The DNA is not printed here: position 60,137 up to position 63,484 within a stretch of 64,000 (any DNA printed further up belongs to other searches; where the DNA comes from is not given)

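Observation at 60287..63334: Two complete GspE/PilB secretion-ATPase modules fused in one polypeptide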

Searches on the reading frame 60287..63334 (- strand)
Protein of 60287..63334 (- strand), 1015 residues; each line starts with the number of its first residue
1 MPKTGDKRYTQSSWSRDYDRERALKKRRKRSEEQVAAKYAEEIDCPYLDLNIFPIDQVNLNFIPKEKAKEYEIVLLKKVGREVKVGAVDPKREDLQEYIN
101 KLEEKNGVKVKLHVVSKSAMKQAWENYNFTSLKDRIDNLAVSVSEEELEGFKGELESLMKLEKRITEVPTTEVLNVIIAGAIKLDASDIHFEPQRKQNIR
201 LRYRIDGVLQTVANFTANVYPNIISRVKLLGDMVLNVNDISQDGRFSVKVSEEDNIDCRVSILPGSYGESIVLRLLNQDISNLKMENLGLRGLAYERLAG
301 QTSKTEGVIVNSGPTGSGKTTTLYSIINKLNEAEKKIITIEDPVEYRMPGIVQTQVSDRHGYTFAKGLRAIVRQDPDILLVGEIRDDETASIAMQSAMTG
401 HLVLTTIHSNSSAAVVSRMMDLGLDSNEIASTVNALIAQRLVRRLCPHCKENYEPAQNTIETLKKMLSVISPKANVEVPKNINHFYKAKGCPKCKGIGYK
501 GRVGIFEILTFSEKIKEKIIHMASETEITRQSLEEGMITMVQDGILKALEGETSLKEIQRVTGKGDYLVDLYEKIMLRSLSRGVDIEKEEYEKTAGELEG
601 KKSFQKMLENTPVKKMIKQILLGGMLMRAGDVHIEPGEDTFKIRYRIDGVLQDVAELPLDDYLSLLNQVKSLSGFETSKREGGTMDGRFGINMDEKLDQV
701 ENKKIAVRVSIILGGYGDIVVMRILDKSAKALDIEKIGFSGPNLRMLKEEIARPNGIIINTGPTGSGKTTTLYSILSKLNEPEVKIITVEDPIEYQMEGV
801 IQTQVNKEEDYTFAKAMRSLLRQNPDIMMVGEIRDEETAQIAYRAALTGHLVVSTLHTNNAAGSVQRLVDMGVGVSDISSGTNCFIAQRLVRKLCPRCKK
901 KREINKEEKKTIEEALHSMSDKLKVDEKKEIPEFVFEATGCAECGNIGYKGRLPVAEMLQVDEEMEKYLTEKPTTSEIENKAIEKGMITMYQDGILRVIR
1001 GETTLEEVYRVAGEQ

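Call 3: search_protein_families(library=pfam, proteins=[window:60287-63334:-], max_evalue=0.01)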
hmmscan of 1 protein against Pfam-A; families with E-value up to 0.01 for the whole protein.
window:60287-63334:- (1015 aa): 39 families (the best 25 are shown)
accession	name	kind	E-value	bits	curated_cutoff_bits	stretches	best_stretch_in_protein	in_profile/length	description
PF00437.27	T2SSE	-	4.5e-221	733.5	24.9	2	169-560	7-370/370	Type II/IV secretion system protein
PF25199.1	nSTAND_NTPase5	-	2e-09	37.9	34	2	295-346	29-82/145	Novel STAND NTPase 5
PF05157.20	MshEN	-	4.9e-09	36.5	23.1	1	44-127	2-83/90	MshEN domain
PF13401.12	AAA_22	-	8.7e-09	36.2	27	1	304-344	3-43/130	AAA domain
PF20720.3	nSTAND3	-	3.9e-08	33.6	27.2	1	301-345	12-56/155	Novel STAND NTPase 3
PF04851.21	ResIII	-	4.3e-07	30.4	22.5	0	304-340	21-59/164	Type III restriction enzyme, res subunit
PF00005.33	ABC_tran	-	1e-06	29.8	25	0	312-360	17-61/137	ABC transporter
PF13173.12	AAA_14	-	1.2e-06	29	27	0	756-798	3-46/129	AAA domain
PF02492.25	cobW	-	1.7e-06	28.2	20.7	0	758-789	3-35/180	CobW/HypB/UreG, nucleotide-binding domain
PF12775.13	AAA_7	-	9e-06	25.8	25.8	0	753-790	31-68/181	P-loop containing dynein motor region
PF13086.12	AAA_11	-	2.2e-05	24.8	27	0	757-938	19-193/257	AAA domain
PF13245.12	AAA_19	-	2.5e-05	24.9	25.1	0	303-337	8-44/134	AAA domain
PF00004.35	AAA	-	3e-05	24.9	21.2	0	312-384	4-66/131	ATPase family associated with various cellular activities (AAA)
PF01637.24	ATPase_2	-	3.2e-05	24.3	33.2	0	305-348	19-62/225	ATPase domain predominantly from Archaea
PF13604.12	AAA_30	-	6.7e-05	23.1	27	0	303-338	15-50/191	AAA domain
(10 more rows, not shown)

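Call 4: search_protein_families(library=ncbifam, proteins=[window:60287-63334:-], max_evalue=0.001)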
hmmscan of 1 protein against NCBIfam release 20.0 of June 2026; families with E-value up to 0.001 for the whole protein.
window:60287-63334:- (1015 aa): 38 families (the best 25 are shown)
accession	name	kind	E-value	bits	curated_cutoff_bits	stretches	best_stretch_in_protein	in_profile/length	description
TIGR02533.1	type_II_gspE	equivalog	4.1e-265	879.9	630.25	2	63-562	4-486/486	type II secretion system ATPase GspE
TIGR02538.1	type_IV_pilB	equivalog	4.8e-265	880.5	675.65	2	20-562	31-562/564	type IV-A pilus assembly ATPase PilB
NF007755.0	PRK10436.1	equivalog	8.8e-226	750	617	2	69-564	15-461/465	type II secretion system protein GspE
NF053534.1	T4PilAsmATPsTfpB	equivalog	1.9e-219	729.9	850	2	22-562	55-582/584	type IV pilus assembly ATPase TfpB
NF041000.1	ATPase_ComGA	equivalog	1.2e-139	463.8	300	2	177-443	3-266/267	competence type IV pilus ATPase ComGA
TIGR01420.1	pilT_fam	subfamily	3.5e-96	322.4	319.1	2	174-444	2-270/343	PilT/PilU family type 4a pilus ATPase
TIGR02525.1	plasmid_TraJ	equivalog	1.9e-50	171.9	368.3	2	270-422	119-272/372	plasmid transfer ATPase TraJ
TIGR02524.1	dot_icm_DotB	equivalog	9e-50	169.8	463.3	2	304-447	132-286/358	Dot/Icm type IV secretion system ATPase DotB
NF058587.1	archaellum_moto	equivalog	2e-38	132.5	550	2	761-875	281-400/527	archaellum flagellar ATPase motor FlaI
TIGR02788.1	VirB11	equivalog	3.2e-32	111.8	249.95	2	308-439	146-282/308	P-type DNA transfer ATPase VirB11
TIGR02782.1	TrbB_P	equivalog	1.6e-30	106.4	304.55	2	745-871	127-255/303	P-type conjugative transfer ATPase TrbB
TIGR03819.1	heli_sec_ATPase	hypoth_equivalog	1.7e-25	90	373.15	2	716-873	138-302/340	TadA family conjugal transfer-associated ATPase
NF010407.0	PRK13833.1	subfamily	4.1e-25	88.9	499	2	745-876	135-267/323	conjugal transfer protein TrbB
NF010469.0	PRK13894.1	subfamily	1.9e-24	86.6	508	2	757-870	151-266/320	conjugal transfer ATPase TrbB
NF053672.1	bindosome_BasE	exception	4.4e-22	78.5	1000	2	312-437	276-404/512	bindosome assembly system ATPase subunit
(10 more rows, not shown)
